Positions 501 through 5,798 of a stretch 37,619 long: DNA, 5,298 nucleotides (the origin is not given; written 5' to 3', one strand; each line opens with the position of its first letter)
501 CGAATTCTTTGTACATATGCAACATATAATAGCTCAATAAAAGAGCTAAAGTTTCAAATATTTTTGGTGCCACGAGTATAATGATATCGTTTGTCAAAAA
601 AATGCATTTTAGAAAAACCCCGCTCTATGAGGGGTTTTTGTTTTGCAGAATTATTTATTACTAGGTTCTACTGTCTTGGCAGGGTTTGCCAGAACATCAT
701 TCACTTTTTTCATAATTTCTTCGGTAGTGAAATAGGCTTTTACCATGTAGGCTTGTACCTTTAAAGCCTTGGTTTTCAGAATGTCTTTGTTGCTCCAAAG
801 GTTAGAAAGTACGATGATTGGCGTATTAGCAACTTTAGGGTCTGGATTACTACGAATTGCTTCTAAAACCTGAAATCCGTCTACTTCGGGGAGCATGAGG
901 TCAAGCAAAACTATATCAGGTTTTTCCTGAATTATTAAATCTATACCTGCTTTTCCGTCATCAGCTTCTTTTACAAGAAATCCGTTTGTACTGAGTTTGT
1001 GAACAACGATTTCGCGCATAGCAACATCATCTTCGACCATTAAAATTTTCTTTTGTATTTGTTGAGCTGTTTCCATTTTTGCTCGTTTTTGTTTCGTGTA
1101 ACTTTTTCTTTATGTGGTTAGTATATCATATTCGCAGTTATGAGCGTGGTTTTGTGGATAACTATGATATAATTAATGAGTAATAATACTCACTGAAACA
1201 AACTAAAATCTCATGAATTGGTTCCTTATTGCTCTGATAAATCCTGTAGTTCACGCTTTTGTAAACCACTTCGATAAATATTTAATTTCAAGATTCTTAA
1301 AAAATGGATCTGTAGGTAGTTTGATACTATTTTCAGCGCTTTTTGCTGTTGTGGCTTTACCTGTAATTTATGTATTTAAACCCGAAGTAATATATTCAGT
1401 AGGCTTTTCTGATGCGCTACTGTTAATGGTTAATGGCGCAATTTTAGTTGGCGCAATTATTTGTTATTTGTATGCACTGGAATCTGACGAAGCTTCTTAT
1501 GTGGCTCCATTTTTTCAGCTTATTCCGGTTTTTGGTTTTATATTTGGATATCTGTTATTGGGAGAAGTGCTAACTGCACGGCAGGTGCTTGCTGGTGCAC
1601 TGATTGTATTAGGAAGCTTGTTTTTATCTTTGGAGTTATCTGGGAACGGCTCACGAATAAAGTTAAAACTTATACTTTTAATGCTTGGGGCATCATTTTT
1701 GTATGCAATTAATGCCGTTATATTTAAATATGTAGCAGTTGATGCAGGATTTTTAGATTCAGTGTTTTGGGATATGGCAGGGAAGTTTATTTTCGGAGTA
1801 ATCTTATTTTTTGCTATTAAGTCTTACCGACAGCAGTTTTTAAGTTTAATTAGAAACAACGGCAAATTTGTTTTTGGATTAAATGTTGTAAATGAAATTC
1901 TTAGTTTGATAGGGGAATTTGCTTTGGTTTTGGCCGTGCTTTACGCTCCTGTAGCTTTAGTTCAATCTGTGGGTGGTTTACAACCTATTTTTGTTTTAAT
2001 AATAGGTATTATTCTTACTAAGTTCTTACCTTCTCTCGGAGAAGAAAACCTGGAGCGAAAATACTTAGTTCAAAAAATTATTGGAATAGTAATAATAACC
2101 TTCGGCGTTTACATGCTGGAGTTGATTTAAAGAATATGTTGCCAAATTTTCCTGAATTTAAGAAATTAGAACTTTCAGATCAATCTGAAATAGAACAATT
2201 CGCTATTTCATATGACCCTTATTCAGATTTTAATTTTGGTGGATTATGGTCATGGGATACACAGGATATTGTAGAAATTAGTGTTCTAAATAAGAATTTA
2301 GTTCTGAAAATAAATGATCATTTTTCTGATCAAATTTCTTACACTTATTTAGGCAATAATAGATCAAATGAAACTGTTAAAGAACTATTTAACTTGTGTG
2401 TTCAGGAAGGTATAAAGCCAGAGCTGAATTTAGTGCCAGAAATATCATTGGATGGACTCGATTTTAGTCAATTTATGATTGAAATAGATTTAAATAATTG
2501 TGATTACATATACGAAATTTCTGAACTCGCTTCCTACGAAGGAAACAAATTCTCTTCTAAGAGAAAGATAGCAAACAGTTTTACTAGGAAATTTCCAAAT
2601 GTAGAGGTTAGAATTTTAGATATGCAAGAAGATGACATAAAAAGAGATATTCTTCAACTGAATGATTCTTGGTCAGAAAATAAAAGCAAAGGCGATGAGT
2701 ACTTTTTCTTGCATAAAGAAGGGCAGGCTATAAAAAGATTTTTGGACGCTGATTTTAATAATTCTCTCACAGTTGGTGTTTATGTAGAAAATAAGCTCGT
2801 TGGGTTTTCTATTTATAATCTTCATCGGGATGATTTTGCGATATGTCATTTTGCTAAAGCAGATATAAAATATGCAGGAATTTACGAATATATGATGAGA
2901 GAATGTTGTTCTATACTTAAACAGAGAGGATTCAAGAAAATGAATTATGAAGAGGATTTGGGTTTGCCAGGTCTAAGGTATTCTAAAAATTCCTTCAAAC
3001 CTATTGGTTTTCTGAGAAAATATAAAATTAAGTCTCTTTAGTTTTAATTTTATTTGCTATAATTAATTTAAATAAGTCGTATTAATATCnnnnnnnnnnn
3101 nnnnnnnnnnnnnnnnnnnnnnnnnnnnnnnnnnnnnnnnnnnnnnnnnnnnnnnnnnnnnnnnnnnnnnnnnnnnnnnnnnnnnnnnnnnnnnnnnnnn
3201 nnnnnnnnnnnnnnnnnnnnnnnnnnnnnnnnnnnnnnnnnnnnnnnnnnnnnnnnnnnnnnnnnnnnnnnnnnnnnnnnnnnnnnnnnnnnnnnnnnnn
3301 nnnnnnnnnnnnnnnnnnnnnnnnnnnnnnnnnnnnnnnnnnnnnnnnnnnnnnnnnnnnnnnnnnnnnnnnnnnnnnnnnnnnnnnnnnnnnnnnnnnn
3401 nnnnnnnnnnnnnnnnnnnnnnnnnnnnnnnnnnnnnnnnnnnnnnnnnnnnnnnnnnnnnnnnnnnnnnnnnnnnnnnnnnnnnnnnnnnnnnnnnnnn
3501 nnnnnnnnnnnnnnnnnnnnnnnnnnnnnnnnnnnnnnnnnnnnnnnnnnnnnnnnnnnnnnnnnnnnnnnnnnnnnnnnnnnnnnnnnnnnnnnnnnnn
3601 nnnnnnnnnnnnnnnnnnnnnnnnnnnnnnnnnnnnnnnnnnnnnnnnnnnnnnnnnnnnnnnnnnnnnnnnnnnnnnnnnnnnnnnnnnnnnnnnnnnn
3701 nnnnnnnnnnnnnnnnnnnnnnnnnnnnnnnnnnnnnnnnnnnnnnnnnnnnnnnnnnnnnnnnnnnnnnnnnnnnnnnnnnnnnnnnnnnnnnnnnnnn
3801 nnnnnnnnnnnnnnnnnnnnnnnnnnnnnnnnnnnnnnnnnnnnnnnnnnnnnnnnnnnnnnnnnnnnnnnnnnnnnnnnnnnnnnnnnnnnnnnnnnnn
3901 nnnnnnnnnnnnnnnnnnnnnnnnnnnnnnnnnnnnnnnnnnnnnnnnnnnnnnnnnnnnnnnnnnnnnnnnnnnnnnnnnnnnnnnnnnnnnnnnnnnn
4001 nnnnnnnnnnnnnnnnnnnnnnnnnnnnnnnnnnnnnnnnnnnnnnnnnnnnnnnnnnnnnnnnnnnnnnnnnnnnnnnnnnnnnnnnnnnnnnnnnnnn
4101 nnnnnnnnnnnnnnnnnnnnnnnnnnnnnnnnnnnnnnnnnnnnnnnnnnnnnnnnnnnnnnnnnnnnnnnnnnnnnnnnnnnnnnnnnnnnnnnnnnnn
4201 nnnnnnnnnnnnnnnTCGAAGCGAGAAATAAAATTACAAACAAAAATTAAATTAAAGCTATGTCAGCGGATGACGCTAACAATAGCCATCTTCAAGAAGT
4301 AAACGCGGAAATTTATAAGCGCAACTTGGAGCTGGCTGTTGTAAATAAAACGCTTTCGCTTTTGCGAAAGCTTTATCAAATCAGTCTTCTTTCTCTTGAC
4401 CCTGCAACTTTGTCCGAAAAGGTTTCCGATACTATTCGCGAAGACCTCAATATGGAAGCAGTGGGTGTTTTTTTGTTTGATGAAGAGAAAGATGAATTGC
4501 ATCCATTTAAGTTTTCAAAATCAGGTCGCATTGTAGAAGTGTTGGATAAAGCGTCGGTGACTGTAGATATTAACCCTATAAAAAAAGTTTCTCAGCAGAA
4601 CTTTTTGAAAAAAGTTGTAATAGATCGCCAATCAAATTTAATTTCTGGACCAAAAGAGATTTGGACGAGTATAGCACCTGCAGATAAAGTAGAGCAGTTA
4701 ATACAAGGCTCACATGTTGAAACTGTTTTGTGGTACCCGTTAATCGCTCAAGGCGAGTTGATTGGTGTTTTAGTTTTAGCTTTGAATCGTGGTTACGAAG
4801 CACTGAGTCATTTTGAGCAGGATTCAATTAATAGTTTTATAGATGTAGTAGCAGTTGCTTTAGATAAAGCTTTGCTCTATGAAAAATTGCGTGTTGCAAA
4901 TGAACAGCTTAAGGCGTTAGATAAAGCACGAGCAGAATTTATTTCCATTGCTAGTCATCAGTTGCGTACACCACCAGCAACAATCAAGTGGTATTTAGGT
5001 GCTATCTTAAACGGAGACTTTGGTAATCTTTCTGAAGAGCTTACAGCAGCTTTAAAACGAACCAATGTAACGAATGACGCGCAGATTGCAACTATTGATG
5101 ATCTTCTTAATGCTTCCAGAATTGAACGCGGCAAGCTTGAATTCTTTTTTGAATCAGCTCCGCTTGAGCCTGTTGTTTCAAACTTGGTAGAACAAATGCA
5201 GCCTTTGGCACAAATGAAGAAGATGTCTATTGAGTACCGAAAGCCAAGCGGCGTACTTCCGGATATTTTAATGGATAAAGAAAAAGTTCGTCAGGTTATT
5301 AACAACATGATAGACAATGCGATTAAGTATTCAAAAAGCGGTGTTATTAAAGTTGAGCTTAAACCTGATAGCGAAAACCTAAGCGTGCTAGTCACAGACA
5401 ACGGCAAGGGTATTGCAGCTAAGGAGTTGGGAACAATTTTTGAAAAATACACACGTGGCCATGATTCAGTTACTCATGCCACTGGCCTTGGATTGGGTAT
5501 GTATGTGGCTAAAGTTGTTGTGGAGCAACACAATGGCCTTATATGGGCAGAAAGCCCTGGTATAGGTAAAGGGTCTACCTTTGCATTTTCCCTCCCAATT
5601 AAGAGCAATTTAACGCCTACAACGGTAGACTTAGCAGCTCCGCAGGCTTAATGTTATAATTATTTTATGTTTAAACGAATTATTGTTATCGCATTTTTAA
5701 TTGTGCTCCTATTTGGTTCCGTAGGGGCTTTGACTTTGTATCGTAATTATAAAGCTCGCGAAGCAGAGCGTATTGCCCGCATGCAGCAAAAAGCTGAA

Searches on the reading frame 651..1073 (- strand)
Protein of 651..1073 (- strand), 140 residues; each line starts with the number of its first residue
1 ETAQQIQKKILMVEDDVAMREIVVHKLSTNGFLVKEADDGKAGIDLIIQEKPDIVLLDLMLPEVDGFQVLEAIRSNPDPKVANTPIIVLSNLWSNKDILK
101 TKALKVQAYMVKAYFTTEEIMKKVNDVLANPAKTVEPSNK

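Call 50: search_protein_families(library=pfam, proteins=[window:651-1073:-], max_evalue=0.001)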
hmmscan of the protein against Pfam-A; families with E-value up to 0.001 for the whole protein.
window:651-1073:- (140 aa): 1 family
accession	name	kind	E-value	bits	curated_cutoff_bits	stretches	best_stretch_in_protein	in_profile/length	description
PF00072.30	Response_reg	-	8e-20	71.5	30.2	1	10-124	1-110/111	Response regulator receiver domain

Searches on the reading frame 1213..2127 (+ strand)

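Call 50: search_protein_families(library=pfam, proteins=[window:1213-2127:+], max_evalue=0.001)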
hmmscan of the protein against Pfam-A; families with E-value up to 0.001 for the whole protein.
window:1213-2127:+ (305 aa): 1 family
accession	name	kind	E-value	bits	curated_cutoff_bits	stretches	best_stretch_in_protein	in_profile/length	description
PF00892.27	EamA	-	7.6e-15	55.8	28.2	1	3-139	3-134/135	EamA-like transporter family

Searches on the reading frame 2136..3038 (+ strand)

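Call 50: search_protein_families(library=pfam, proteins=[window:2136-3038:+], max_evalue=0.001)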
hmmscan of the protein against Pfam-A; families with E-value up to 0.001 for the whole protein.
window:2136-3038:+ (301 aa): 1 family
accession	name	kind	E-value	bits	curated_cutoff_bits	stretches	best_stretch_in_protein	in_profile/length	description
PF09924.15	LPG_synthase_C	-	1.8e-27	96.6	27.5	1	30-297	9-296/298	Phosphatidylglycerol lysyltransferase, C-terminal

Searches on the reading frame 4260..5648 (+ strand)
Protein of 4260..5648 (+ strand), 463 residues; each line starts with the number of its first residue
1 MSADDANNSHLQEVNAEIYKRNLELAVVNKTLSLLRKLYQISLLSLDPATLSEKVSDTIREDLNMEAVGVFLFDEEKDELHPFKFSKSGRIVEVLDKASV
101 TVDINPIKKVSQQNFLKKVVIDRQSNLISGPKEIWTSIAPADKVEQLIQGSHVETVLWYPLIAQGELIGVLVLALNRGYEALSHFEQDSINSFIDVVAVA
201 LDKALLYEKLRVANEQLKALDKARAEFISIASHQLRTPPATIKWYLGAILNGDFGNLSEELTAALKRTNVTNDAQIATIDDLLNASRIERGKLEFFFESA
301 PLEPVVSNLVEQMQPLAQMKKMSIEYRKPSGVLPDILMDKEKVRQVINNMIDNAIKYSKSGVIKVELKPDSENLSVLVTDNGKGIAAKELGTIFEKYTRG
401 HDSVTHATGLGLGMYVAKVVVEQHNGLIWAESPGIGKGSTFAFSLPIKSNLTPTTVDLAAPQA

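Call 50: search_protein_families(library=pfam, proteins=[window:4260-5648:+], max_evalue=0.001)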
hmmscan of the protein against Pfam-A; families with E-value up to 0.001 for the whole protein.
window:4260-5648:+ (463 aa): 5 families
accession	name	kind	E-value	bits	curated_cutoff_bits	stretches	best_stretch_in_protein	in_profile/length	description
PF02518.31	HATPase_c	-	6.1e-25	88.3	26.4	1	339-448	2-110/111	Histidine kinase-, DNA gyrase B-, and HSP90-like ATPase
PF00512.31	HisKA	-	2e-07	31.4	26.9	1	223-291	1-66/66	His Kinase A (phospho-acceptor) domain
PF01590.32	GAF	-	5.9e-06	27.3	22.4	1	47-201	1-133/133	GAF domain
PF13185.12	GAF_2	-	2.3e-05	25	28.6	1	46-202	2-136/136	GAF domain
PF13589.12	HATPase_c_3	-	0.00023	21.6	25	1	344-418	4-81/137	Histidine kinase-, DNA gyrase B-, and HSP90-like ATPase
